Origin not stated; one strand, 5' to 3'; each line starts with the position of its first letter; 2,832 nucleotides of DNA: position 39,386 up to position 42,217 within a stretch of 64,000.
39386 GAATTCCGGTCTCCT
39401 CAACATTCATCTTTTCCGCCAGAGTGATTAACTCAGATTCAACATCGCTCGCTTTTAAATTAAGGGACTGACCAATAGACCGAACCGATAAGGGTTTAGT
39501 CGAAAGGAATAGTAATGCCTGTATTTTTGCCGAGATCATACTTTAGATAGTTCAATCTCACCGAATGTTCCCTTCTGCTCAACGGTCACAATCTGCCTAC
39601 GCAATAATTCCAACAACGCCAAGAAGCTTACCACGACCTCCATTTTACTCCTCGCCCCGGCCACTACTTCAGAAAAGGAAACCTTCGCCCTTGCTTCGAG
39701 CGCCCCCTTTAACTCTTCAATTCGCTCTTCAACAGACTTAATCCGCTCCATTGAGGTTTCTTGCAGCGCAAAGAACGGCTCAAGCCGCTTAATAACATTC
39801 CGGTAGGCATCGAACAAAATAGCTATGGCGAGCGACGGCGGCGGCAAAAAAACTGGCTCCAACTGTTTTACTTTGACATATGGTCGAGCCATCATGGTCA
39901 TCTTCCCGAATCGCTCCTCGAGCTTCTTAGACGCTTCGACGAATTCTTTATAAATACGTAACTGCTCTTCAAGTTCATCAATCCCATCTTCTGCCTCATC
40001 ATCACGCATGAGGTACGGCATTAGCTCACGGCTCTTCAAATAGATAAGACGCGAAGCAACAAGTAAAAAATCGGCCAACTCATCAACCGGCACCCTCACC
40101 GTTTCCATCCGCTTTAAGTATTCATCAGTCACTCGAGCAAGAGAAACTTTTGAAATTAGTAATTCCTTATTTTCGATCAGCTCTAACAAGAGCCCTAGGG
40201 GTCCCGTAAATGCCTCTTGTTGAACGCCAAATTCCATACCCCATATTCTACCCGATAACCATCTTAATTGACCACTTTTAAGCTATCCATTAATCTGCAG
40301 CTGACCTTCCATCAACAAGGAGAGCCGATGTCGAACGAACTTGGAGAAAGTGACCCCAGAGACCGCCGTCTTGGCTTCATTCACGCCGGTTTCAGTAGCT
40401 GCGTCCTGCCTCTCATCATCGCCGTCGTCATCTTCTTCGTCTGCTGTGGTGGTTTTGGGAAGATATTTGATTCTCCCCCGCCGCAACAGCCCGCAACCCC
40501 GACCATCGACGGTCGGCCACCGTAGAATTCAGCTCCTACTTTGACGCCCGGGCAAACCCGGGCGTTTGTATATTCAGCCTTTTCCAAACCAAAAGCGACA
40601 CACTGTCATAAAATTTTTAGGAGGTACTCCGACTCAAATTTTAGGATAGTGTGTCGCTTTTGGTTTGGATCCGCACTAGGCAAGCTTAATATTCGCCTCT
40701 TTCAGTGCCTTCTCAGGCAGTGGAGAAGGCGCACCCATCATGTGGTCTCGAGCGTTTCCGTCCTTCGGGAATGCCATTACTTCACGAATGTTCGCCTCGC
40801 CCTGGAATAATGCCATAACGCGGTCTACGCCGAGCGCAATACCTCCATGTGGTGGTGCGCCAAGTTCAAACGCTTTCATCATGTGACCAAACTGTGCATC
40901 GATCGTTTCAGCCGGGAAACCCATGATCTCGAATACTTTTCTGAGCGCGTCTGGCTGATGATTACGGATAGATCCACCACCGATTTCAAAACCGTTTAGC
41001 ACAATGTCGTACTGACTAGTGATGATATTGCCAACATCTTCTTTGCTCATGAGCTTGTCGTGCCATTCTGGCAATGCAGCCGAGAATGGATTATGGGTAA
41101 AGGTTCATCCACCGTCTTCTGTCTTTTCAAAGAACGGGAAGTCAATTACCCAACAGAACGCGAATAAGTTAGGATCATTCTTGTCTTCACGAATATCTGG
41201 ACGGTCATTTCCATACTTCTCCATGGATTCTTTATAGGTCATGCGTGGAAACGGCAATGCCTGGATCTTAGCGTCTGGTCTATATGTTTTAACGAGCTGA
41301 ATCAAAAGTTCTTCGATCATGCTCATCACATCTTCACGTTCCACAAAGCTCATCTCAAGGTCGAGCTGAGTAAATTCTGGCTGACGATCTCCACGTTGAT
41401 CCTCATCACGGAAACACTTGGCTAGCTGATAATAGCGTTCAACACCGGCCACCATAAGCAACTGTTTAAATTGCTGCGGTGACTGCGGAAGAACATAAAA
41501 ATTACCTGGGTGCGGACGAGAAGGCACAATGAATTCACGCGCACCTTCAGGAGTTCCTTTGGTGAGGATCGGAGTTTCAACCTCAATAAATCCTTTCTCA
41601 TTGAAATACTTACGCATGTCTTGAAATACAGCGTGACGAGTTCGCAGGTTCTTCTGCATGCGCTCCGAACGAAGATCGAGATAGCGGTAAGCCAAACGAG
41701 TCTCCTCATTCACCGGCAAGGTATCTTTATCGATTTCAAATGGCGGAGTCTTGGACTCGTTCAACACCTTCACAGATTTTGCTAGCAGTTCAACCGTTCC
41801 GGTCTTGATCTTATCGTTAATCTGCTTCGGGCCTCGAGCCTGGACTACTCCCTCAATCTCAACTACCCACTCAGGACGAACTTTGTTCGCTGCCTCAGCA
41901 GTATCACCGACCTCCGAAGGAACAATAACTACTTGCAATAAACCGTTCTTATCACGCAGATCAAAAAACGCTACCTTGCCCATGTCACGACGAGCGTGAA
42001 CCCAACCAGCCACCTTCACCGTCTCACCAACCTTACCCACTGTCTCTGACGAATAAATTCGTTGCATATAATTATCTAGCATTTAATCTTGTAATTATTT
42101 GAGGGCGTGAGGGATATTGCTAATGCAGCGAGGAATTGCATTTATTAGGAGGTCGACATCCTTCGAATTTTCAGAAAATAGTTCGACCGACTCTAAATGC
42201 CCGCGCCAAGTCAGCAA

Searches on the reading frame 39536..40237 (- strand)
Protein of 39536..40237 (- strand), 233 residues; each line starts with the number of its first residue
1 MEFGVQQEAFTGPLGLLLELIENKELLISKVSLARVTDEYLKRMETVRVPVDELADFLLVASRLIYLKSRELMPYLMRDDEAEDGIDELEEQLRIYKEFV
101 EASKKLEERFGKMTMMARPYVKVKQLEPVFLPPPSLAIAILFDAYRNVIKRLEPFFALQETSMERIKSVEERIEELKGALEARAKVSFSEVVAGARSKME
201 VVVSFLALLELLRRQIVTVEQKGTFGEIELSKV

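Call 74: search_protein_families(library=pfam, proteins=[window:39536-40237:-], max_evalue=0.01)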
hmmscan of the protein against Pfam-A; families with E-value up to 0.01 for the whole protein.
window:39536-40237:- (233 aa): 3 families
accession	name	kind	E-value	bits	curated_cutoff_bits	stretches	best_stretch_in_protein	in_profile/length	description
PF02616.19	SMC_ScpA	-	2e-25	90.6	24.6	1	20-230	1-229/232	Segregation and condensation protein ScpA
PF04824.21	Rad21_Rec8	-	0.00036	20.2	22.7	1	185-231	5-50/55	Conserved region of Rad21 / Rec8 like protein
PF22219.1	DUF3829_2nd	-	0.0013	19.2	27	1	169-230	34-92/104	DUF3829-like, C-terminal domain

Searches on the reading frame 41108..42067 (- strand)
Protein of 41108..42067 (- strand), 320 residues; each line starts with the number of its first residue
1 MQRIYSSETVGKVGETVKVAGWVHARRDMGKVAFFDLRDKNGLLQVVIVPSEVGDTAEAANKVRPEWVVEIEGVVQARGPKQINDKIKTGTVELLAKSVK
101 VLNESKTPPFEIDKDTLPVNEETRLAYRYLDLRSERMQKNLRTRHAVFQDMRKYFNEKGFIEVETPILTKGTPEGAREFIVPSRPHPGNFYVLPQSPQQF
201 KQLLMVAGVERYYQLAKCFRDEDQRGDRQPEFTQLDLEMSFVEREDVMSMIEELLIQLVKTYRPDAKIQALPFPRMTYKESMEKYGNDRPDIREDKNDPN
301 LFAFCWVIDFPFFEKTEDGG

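Call 13: find_related_loci(query=window:41108-42067:-, collection=genome_contigs, flank=3000)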
Query seq(320 aa) (320 aa) in genome_contigs; peptide patterns used: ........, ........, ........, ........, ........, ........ (x = any residue, [..] = any of these).
599 stretches matched a pattern (row limit reached: there are more); 596 encode a relative of the query (tblastn E <= 1e-3); the best 80 are kept; 80 distinct loci.
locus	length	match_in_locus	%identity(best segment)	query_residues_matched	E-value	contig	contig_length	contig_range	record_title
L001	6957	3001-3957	71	3-320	5e-159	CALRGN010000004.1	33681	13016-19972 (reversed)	MAG: Candidatus Uhrbacteria bacterium isolate TH-11nov19-157 genome assembly, contig: TH-11nov19-C2975, whole genome sho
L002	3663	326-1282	68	3-320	4e-155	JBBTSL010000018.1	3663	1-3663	MAG: Patescibacteria group bacterium isolate H41-bin286_1 H41_bin286_1_000000000018, whole genome shotgun sequence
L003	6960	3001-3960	63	1-320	4e-144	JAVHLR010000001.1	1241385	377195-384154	MAG: Patescibacteria group bacterium isolate Ess09-17 NODE_1_length_1241385_cov_18.045301, whole genome shotgun sequence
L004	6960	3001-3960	64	1-320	3e-142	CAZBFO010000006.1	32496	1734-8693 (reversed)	MAG TPA_asm: uncultured Gammaproteobacteria bacterium isolate binchicken_co185_196 genome assembly, contig: NODE_1716_le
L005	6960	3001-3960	63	1-320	3e-141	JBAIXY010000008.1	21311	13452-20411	MAG: Vicinamibacterales bacterium isolate bin_279 c_000034184971, whole genome shotgun sequence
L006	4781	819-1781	63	1-320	6e-139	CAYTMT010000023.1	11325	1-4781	MAG TPA_asm: uncultured Gammaproteobacteria bacterium isolate SRP278252_co1_131 genome assembly, contig: NODE_10330_leng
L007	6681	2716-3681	63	1-320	7e-137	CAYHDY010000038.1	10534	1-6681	MAG TPA_asm: uncultured Gammaproteobacteria bacterium isolate ERP119702_co1_211 genome assembly, contig: NODE_8326_lengt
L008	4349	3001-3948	61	3-317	1e-136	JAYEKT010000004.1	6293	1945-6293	MAG: Patescibacteria group bacterium isolate MAG130 MAG130_4, whole genome shotgun sequence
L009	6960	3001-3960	60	1-320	6e-133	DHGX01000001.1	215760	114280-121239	MAG TPA_asm: Patescibacteria group bacterium UBA4787 UBA4787_contig_5119, whole genome shotgun sequence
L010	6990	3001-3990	59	1-319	3e-133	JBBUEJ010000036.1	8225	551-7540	MAG: Patescibacteria group bacterium isolate H51-bin093_1 H51_bin093_1_000000000036, whole genome shotgun sequence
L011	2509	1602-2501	61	1-300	1e-137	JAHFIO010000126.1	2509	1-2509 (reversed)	MAG: Candidatus Uhrbacteria bacterium isolate nzgw364 NODE_82340_length_2510_cov_3.805358, whole genome shotgun sequence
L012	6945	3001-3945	59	1-317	4e-130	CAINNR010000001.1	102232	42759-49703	uncultured Candidatus Berkelbacteria bacterium isolate AlinenLipids_bin-4476 genome assembly, contig: bin-4476:01/39, wh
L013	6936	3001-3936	59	1-314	2e-129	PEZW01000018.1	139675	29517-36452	MAG: Candidatus Berkelbacteria bacterium CG10_big_fil_rev_8_21_14_0_10_43_13 CG10_8_21_14_0.10_scaffold_227_c, whole gen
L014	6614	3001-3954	56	1-317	4e-128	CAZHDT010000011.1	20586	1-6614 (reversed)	MAG TPA_asm: uncultured Gammaproteobacteria bacterium isolate SRP178699_co1_236 genome assembly, contig: NODE_3116_lengt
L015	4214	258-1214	59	1-320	3e-128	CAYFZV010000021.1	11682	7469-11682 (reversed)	MAG TPA_asm: uncultured Gammaproteobacteria bacterium isolate ERP113451_co1_105 genome assembly, contig: NODE_6678_lengt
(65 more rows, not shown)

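Call 45: search_protein_families(library=ncbifam, proteins=[window:41108-42067:-], max_evalue=0.00001)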
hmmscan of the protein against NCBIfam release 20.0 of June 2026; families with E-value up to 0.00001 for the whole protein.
seq(320 aa): 15 families
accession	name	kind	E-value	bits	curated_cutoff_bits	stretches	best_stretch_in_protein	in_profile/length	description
NF001750.0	PRK00476.1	equivalog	1.4e-132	443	443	1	11-295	15-296/590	aspartate--tRNA ligase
TIGR00459.1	aspS_bact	equivalog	5.2e-121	404.8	373.85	1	11-295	13-291/586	aspartate--tRNA ligase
NF009460.0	PRK12820.1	equivalog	8.4e-96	321.7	1379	1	9-295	30-324/723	bifunctional aspartyl-tRNA synthetase/aspartyl/glutamyl-tRNA amidotransferase subunit C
NF003483.0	PRK05159.1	equivalog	7.3e-55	186.6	353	1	1-283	3-290/438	aspartate--tRNA(Asn) ligase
TIGR00458.1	aspS_nondisc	equivalog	1.2e-49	169.4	368.4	1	14-283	12-285/428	aspartate--tRNA(Asn) ligase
NF001756.1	PRK00484.1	subfamily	2.2e-37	128.9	468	1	8-286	45-322/488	lysine--tRNA ligase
TIGR00499.1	lysS_bact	equivalog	3e-36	125.1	427.6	1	12-269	51-300/496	lysine--tRNA ligase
NF003037.0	PRK03932.1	equivalog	1.3e-33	116.7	414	1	11-262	13-262/451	asparagine--tRNA ligase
TIGR00457.1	asnS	equivalog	3.8e-33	115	342.6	1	10-268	12-270/455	asparagine--tRNA ligase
NF002821.0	PRK02983.1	equivalog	4.4e-29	101.1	742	1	12-257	657-894/1102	bifunctional lysylphosphatidylglycerol synthetase/lysine--tRNA ligase LysX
NF009101.0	PRK12445.1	subfamily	7.8e-23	80.8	1026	1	16-285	67-336/505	lysine--tRNA ligase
NF005054.0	PRK06462.1-4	equivalog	1.4e-17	63.7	309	1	125-311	9-211/318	asparagine synthetase A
TIGR00462.1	genX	equivalog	2.1e-17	63.5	286.9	1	141-288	1-145/304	EF-P lysine aminoacylase EpmA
NF006828.0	PRK09350.1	equivalog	6.9e-16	58.4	264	1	137-285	12-156/325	elongation factor P--(R)-beta-lysine ligase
NF005052.0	PRK06462.1-1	equivalog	4.3e-15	55.6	368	1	109-263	19-174/353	asparagine synthetase A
